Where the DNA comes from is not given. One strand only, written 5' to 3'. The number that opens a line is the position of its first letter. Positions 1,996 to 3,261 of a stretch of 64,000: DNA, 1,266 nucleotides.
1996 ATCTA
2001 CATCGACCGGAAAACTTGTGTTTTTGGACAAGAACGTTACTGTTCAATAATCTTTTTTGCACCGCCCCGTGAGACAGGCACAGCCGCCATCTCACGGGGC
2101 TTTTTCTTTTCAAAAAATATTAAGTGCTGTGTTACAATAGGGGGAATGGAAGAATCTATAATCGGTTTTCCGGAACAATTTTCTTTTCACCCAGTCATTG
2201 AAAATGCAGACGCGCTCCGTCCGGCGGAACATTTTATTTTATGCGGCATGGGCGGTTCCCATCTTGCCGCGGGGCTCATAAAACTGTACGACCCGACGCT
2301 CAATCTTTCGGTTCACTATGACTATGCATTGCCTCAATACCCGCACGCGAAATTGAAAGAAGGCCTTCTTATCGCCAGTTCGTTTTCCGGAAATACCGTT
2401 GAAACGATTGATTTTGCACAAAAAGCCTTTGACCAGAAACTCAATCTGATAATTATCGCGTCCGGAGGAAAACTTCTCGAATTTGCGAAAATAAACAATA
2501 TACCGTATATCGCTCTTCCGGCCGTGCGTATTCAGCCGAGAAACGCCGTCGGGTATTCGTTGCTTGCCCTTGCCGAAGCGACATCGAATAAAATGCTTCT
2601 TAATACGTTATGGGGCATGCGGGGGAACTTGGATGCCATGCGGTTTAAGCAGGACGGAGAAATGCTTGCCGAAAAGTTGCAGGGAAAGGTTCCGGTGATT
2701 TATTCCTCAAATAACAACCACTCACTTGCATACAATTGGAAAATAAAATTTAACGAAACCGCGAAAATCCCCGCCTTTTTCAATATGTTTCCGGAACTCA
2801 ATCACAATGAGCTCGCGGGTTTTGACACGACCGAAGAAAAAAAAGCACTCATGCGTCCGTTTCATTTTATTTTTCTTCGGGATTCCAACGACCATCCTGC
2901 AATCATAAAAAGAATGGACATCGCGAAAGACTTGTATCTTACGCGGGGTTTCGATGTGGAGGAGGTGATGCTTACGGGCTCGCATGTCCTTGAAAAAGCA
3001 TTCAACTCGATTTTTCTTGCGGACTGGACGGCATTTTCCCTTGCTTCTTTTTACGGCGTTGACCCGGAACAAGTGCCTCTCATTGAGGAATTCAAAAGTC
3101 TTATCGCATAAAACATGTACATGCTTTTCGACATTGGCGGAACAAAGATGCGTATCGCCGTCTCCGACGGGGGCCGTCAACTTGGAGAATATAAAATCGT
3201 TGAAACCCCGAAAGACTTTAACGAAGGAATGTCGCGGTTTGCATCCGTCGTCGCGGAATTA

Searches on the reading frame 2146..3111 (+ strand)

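Call 29: search_protein_families(library=pfam, proteins=[window:2146-3111:+], max_evalue=0.00001)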
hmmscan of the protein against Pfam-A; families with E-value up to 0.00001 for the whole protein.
window:2146-3111:+ (321 aa): 1 family
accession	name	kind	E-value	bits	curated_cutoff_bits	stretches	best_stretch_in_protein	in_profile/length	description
PF10432.14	bact-PGI_C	-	5.5e-44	150.2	24.5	1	168-318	2-149/151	Bacterial phospho-glucose isomerase C-terminal SIS domain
